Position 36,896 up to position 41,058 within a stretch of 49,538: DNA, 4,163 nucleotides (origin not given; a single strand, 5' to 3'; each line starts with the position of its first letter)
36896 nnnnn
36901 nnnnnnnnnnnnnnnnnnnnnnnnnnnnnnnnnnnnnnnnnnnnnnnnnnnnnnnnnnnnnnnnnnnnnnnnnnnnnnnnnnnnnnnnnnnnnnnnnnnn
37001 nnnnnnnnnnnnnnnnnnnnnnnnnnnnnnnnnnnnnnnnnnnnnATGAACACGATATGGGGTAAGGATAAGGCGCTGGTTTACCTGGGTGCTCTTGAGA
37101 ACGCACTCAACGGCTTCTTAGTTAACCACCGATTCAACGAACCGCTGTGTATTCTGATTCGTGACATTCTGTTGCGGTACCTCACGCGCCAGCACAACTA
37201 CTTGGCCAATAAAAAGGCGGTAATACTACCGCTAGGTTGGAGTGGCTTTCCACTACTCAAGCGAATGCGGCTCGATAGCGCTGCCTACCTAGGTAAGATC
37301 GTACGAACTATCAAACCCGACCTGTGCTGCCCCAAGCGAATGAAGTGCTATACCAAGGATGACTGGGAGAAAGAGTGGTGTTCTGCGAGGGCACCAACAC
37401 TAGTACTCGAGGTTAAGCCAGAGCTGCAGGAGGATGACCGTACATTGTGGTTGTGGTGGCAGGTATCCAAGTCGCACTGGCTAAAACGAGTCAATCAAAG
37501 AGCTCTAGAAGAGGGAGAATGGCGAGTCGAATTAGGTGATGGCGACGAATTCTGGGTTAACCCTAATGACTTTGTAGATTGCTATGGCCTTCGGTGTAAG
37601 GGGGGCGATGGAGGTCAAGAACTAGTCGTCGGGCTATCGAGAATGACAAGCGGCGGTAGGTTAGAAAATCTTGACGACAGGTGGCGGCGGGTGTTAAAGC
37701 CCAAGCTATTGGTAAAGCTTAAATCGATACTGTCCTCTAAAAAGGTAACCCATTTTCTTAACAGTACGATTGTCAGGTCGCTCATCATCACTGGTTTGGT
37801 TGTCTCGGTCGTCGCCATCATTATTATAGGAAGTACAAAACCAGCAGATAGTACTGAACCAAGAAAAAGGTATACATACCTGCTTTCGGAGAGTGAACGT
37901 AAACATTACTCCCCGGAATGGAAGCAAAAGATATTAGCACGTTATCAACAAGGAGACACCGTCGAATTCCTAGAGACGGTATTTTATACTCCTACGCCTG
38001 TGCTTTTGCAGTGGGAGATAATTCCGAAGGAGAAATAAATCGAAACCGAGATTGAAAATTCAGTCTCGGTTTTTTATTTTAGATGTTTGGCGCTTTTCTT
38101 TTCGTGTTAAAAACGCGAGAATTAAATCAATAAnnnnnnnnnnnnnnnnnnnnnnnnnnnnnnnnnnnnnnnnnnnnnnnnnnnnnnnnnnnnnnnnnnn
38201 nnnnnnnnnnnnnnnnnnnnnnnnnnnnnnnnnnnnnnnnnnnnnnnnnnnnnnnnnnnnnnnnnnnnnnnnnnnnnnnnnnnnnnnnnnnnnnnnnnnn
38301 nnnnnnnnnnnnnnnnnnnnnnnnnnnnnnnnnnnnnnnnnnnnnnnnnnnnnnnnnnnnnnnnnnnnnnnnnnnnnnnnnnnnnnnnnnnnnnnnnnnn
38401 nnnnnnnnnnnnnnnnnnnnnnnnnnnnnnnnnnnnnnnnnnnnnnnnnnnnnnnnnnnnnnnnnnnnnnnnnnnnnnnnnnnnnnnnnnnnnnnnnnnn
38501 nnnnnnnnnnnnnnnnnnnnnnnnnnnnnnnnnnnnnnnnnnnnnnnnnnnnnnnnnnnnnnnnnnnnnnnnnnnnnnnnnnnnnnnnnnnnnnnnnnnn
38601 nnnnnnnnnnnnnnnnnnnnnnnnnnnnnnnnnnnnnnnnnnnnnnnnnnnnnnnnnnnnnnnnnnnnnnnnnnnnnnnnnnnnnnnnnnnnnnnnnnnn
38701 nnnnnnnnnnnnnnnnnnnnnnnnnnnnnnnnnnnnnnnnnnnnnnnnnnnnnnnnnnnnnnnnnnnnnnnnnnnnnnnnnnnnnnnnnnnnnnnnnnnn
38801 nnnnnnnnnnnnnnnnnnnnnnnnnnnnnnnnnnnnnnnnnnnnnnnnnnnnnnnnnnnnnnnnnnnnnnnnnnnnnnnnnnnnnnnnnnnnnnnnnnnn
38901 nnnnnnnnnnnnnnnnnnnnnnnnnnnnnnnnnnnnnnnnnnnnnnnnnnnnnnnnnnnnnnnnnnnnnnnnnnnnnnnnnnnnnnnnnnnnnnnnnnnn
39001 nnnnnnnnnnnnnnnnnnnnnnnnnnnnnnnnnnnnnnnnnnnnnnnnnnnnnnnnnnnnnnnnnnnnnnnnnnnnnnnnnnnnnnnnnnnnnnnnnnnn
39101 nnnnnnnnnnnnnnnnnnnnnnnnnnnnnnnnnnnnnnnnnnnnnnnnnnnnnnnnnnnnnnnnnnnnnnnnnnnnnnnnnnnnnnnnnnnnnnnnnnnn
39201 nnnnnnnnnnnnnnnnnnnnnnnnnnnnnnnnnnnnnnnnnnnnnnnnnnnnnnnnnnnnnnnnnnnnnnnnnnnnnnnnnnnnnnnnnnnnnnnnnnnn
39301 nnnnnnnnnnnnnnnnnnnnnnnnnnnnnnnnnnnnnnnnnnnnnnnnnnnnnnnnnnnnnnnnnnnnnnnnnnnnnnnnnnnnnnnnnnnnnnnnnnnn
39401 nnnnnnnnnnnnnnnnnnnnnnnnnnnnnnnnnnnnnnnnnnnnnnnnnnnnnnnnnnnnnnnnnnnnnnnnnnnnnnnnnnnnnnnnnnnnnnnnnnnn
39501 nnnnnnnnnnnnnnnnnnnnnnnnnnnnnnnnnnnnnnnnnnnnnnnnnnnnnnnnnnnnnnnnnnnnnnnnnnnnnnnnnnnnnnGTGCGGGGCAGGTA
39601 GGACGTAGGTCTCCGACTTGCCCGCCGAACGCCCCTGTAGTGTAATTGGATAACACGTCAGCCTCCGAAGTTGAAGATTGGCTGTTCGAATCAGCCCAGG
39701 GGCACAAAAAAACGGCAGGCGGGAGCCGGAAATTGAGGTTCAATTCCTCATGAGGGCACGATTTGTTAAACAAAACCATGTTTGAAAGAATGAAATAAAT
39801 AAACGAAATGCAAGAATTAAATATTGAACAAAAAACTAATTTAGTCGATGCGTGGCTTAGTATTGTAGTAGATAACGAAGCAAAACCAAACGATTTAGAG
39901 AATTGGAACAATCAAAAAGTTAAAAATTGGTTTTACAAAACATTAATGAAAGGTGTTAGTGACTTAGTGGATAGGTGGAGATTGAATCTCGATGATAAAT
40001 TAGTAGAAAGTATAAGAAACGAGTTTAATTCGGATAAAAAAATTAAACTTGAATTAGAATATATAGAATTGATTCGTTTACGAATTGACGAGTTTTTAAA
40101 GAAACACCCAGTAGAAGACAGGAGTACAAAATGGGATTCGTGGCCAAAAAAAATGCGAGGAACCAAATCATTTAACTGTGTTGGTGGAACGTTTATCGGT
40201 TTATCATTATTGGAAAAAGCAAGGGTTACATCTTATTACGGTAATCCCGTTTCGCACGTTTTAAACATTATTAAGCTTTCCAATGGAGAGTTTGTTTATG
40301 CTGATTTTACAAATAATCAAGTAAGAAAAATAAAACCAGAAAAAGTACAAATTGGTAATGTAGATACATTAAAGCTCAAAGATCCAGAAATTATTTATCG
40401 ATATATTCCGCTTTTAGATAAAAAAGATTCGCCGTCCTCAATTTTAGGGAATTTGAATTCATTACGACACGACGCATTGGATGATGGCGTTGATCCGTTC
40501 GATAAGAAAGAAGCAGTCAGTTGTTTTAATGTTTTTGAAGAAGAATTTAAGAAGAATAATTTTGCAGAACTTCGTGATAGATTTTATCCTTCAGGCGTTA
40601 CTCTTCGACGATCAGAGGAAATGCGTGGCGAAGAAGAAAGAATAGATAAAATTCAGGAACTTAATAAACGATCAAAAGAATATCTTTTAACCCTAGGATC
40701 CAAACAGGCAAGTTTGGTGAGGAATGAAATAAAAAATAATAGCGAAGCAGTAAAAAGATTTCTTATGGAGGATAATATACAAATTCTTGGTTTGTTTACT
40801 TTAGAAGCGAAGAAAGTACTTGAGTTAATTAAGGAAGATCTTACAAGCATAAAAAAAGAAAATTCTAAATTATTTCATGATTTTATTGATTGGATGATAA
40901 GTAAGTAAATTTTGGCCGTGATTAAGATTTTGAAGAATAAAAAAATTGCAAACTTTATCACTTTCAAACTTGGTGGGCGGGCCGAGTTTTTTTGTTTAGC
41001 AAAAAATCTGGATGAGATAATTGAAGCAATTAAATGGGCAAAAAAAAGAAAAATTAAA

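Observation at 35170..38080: Compositionally foreign island carrying a two-gene module of unknown function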

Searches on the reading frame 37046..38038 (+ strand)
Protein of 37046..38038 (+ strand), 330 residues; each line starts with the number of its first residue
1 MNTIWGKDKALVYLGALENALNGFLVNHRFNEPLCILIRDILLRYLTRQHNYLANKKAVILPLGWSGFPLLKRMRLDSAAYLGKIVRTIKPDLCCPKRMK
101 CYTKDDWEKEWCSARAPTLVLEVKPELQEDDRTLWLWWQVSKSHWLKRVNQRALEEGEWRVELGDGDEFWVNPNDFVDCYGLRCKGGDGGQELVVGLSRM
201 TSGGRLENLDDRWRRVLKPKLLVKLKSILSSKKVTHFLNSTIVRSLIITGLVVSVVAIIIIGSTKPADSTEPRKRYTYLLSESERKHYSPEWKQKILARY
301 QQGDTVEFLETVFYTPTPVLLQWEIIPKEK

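Call 3: search_protein_families(library=pfam, proteins=[window:37046-38038:+], max_evalue=1)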
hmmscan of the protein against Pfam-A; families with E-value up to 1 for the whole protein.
window:37046-38038:+ (330 aa): 0 families

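Call 4: search_protein_families(library=padloc, proteins=[window:37046-38038:+], max_evalue=1)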
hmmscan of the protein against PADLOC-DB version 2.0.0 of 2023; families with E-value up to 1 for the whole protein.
window:37046-38038:+ (330 aa): 0 families

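Call 5: search_protein_families(library=phrogs, proteins=[window:37046-38038:+], max_evalue=1)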
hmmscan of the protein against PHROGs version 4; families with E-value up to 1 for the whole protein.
window:37046-38038:+ (330 aa): 1 family
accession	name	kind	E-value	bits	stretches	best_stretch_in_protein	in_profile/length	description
phrog_9222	-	unknown function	0.5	11.6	0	74-99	21-45/56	-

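Call 6: search_protein_families(library=ncbifam, proteins=[window:37046-38038:+], max_evalue=1)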
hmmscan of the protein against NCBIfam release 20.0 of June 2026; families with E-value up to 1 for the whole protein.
window:37046-38038:+ (330 aa): 0 families

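Call 13: find_homologous_proteins(query=window:37046-38038:+)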
Query window:37046-38038:+ (330 aa): 1 proteins with E <= 0.001 among 1897 candidates.
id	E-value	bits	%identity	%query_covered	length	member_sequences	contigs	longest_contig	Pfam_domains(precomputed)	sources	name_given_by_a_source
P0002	3.8e-225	765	100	100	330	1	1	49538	-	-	-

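Call 35: search_dna_similar(query=window:37046-38038:+, collection=phages, mode=protein, max_evalue=0.01)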
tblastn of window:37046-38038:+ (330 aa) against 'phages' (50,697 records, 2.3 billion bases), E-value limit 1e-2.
No match.

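Call 38: search_dna_similar(query=window:37046-38038:+, collection=plasmids, mode=protein, max_evalue=0.01)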
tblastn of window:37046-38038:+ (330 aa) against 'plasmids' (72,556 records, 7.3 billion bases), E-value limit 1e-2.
No match.

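Call 41: search_solved_structures(query=window:37046-38038:+, max_evalue=10)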
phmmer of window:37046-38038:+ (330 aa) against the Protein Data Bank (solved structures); distinct sequences matched with E-value up to 10: 3.
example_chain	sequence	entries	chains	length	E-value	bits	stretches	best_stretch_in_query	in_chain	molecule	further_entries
9e78_1S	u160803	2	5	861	0.4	13.1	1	186-231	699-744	RIB72D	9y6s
1ntn_A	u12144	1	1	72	1.7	11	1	89-121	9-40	NEUROTOXIN I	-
1w6b_A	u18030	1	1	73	3.1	10.1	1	89-121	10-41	LONG NEUROTOXIN 1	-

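Call 43: search_protein_representatives(protein=window:37046-38038:+)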
Query: 330 residues. Proteins with E-value up to 0.001 (for the whole library): 1; up to 1e-10: 1; up to 1e-30: 1. The best 1 are listed.
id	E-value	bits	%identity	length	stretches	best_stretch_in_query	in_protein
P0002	1.2e-225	764.5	100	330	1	1-330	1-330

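Call 56: predict_structure(protein=window:37046-38038:+)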
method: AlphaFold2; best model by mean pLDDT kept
length: 330 residues; sequences in the alignment: 1
mean_pLDDT: 41.1   pTM: 0.23
mean pLDDT of the five models: 41.1, 32.6, 31.8, 30.5, 29.8
residues with pLDDT >= 90: 0; 70-90: 37; 50-70: 25; < 50: 268
segments of 3 or more residues with pLDDT < 50: 1-17, 22-235, 237-269
pLDDT, mean of each block of 10 residues (from residue 1): 32 42 46 44 44 33 31 31 29 27 36 30 29 32 31 39 35 32 29 27 28 31 36 45 44 37 38 69 75 78 71 55 72
secondary structure, 60 per line:
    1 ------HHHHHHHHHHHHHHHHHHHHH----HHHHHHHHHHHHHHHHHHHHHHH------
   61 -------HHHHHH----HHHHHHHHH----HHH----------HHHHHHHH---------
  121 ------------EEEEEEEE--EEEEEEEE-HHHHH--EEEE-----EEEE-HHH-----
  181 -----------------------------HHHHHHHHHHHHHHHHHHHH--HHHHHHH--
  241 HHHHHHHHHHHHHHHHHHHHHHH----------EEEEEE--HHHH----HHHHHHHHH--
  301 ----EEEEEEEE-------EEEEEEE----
elements in order: H7-27 H32-54 H68-73 H78-86 H104-111 E133-140 E143-150 H152-156 E159-162 E168-171 H210-229 H232-238 H241-263 E274-279 H282-285 H290-298 E305-312 E320-326

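Call 61: find_related_loci(query=window:37046-38038:+, collection=viral_contigs)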
Query window:37046-38038:+ (330 aa) in viral_contigs; peptide patterns used: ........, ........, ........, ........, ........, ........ (x = any residue, [..] = any of these).
6 stretches matched a pattern, but none encodes a relative of the query by tblastn (E <= 1e-3).

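Call 69: fold_search(model_id=the predicted structure, library=pdb)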
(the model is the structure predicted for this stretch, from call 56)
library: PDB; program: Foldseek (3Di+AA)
matches with E <= 10: 449; with E <= 0.001: 0
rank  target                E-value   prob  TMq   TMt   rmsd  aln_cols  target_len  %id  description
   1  7d8r_A                2.9e-01  0.11  0.10  0.16  23.3       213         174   12  MITF HLHLZ structure (released 2021-10-13)
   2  7d8s_A                3.2e-01  0.08  0.09  0.14  20.1       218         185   11  MITF bHLHLZ apo structure (released 2021-10-13)
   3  7d8s_D                3.4e-01  0.09  0.09  0.16  21.1       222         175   11  MITF bHLHLZ apo structure (released 2021-10-13)
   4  9go3_A                4.5e-01  0.12  0.13  0.17  28.2       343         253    9  Sub-open structure of the mechanosensitive channel YbiO (released 2025-02-05)
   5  1m61                  5.1e-01  0.14  0.10  0.11  11.5       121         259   12  Crystal structure of the apo SH2 domains of ZAP-70 (released 2003-07-15)
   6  7ur8                  5.7e-01  0.47  0.10  0.32   6.2        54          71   20  170_h_ob, a small beta-barrel de novo designed protein (released 2023-03-22)
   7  5kaz                  6.7e-01  0.60  0.14  0.35   5.9        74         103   14  Human SH2D1B structure (released 2017-04-12)
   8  8uce_A                7.1e-01  0.11  0.14  0.12  19.6       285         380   10  Thermophilic RNA Ligase from Palaeococcus pacificus + AMP (released 2024-02-21)
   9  3ers                  8.0e-01  0.11  0.08  0.21  16.2       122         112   15  Crystal Structure of E. coli Trbp111 (released 2008-12-02)
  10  1d4w_B                8.4e-01  0.51  0.14  0.35   5.3        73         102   16  CRYSTAL STRUCTURE OF THE XLP PROTEIN SAP IN COMPLEX WITH SLAM PHOSPHOPEPTIDE (released 1999-10-14)
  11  8uch                  8.9e-01  0.89  0.14  0.13   2.8        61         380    6  Thermophilic RNA Ligase from Palaeococcus pacificus K92A + ATP (released 2024-02-21)
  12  2wvf_A                9.4e-01  0.09  0.10  0.19  18.1       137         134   14  Structural and mechanistic insights into Helicobacter pylori NikR function (released 2010-01-19)
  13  4aeq                  9.4e-01  0.08  0.07  0.20  13.4       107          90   12  Crystal structure of the dimeric immunity protein Cmi solved by direct methods (Arcimboldo) (released 2012-01-25)
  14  1d4t_A                1.0e+00  0.47  0.14  0.35   5.7        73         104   16  CRYSTAL STRUCTURE OF THE XLP PROTEIN SAP IN COMPLEX WITH A SLAM PEPTIDE (released 1999-10-14)
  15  5o4e_B                1.1e+00  0.08  0.07  0.10  13.3        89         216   12  Crystal structure of VEGF in complex with heterodimeric Fcab JanusCT6 (released 2017-08-30)
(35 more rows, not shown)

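Call 82: find_related_loci(query=window:37046-38038:+, collection=metagenome_contigs)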
Query window:37046-38038:+ (330 aa) in metagenome_contigs; peptide patterns used: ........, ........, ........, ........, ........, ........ (x = any residue, [..] = any of these).
118 stretches matched a pattern, but none encodes a relative of the query by tblastn (E <= 1e-3).

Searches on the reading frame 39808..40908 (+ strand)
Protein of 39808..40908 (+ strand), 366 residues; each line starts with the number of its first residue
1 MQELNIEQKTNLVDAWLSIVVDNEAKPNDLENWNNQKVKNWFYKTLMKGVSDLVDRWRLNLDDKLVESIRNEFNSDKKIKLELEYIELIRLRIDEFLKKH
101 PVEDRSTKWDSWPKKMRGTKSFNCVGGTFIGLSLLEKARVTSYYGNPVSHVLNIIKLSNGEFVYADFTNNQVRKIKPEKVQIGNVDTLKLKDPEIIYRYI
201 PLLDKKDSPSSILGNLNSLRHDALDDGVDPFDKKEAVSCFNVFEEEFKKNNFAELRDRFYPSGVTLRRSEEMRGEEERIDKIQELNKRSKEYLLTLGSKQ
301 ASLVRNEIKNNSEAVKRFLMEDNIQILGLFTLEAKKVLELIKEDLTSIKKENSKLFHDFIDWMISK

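Call 3: search_protein_families(library=pfam, proteins=[window:39808-40908:+], max_evalue=1)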
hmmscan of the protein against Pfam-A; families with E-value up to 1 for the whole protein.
window:39808-40908:+ (366 aa): 1 family
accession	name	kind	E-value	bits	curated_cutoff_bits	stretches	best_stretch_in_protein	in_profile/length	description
PF18689.6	PriX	-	0.16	12.7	25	1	149-198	41-89/95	Primase X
